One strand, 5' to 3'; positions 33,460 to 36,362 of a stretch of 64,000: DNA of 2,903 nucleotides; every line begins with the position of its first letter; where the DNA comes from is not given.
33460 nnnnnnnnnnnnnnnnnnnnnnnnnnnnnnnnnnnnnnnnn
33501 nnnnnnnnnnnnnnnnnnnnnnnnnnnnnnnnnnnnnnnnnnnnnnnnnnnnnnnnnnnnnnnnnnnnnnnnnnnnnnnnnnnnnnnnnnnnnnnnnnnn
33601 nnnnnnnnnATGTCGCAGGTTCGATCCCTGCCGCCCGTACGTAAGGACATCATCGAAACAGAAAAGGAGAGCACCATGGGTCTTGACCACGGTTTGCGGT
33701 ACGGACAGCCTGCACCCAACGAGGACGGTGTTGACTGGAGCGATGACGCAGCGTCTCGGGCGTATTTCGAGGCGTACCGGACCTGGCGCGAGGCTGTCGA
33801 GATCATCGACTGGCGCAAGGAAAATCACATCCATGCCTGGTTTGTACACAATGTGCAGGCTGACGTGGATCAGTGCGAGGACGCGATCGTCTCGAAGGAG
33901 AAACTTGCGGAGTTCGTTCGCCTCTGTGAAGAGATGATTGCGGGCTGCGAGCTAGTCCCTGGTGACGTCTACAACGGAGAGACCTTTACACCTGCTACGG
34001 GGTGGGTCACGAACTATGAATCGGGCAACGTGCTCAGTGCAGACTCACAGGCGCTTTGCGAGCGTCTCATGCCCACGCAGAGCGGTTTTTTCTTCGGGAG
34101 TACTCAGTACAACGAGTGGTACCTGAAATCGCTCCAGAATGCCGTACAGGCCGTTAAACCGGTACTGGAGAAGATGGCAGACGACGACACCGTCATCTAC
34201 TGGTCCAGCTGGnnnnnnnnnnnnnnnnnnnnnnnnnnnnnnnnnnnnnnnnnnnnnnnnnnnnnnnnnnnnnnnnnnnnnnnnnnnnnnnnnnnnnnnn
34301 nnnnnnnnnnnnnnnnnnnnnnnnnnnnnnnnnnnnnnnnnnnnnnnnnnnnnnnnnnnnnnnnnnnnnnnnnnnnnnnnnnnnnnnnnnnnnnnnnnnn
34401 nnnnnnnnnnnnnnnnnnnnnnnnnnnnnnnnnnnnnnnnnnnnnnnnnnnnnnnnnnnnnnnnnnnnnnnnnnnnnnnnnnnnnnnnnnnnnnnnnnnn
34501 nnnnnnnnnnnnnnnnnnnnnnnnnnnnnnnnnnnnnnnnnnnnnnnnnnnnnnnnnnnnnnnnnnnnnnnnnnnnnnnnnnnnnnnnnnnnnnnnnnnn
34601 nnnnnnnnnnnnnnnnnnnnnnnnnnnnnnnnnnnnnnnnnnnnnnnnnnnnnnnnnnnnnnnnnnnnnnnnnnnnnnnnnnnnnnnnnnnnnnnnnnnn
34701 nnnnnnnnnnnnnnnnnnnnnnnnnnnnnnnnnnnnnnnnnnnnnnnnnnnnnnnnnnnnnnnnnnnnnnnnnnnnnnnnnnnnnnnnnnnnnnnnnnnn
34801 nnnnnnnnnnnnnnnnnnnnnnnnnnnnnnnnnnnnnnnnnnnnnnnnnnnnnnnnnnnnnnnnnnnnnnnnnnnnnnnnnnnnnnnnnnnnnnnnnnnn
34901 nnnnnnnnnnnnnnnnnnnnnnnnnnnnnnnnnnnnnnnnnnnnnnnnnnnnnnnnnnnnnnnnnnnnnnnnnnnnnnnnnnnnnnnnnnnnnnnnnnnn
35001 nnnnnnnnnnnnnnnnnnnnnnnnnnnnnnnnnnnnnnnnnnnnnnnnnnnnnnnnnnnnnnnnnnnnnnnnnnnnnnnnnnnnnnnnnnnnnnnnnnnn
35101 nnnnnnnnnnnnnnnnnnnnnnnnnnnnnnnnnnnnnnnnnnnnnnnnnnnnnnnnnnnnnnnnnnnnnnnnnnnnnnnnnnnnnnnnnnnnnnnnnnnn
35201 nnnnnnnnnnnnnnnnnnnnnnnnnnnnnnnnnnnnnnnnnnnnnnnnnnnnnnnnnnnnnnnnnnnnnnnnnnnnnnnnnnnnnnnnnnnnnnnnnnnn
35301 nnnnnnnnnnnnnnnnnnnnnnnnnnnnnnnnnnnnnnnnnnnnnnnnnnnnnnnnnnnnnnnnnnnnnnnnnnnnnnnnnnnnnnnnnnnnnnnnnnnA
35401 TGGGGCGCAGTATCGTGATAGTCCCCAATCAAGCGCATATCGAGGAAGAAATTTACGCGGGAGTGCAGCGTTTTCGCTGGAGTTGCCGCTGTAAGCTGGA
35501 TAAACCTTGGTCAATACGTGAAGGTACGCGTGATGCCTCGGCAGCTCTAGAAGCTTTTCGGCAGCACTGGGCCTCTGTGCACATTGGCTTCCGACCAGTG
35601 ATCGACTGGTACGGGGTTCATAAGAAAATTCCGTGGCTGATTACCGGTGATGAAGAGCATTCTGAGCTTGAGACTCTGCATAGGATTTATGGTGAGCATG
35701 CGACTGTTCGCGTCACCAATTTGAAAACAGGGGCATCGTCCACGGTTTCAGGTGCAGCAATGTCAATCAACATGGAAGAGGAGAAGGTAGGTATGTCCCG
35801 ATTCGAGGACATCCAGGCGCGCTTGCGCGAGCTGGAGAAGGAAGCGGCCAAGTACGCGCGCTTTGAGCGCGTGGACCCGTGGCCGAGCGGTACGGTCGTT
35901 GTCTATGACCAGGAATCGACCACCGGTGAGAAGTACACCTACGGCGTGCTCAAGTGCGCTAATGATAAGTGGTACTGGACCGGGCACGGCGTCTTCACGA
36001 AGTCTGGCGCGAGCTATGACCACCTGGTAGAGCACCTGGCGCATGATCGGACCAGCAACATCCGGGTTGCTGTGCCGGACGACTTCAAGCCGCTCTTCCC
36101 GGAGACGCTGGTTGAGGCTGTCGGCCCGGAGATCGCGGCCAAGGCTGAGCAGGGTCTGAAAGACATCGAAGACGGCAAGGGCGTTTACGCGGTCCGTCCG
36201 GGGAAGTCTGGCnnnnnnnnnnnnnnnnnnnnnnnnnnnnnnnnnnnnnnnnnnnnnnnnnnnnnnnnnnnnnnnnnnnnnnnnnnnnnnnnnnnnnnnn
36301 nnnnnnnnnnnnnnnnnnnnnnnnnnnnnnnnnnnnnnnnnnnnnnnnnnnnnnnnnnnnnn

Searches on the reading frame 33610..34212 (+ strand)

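Call 55: search_protein_families(library=pfam, proteins=[window:33610-34212:+], max_evalue=0.001)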
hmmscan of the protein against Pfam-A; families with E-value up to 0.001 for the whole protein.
window:33610-34212:+ (201 aa): 0 families

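Call 95: search_protein_families(library=phrogs, proteins=[window:33610-34212:+], max_evalue=0.00001)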
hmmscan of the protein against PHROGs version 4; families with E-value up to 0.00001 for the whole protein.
window:33610-34212:+ (201 aa): 1 family
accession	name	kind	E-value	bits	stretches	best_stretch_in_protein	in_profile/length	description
phrog_7971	-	unknown function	4.2e-06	28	0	146-186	68-108/124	-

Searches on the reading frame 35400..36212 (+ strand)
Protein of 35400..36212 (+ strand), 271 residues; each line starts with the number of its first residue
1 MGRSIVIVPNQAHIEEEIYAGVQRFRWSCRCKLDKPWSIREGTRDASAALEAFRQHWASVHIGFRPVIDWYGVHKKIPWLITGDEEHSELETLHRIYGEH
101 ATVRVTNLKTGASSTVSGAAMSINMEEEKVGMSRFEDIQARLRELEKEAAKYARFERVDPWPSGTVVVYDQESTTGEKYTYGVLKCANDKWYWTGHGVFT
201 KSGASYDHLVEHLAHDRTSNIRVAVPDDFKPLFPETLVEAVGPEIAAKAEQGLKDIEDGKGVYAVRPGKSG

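Call 55: search_protein_families(library=pfam, proteins=[window:35400-36212:+], max_evalue=0.001)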
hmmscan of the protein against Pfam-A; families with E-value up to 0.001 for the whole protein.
window:35400-36212:+ (271 aa): 0 families

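Call 95: search_protein_families(library=phrogs, proteins=[window:35400-36212:+], max_evalue=0.00001)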
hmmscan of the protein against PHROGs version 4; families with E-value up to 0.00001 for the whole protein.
window:35400-36212:+ (271 aa): 1 family
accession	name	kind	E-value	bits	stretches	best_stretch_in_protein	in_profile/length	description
phrog_1342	-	unknown function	3.5e-06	28.3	1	121-224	36-145/153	-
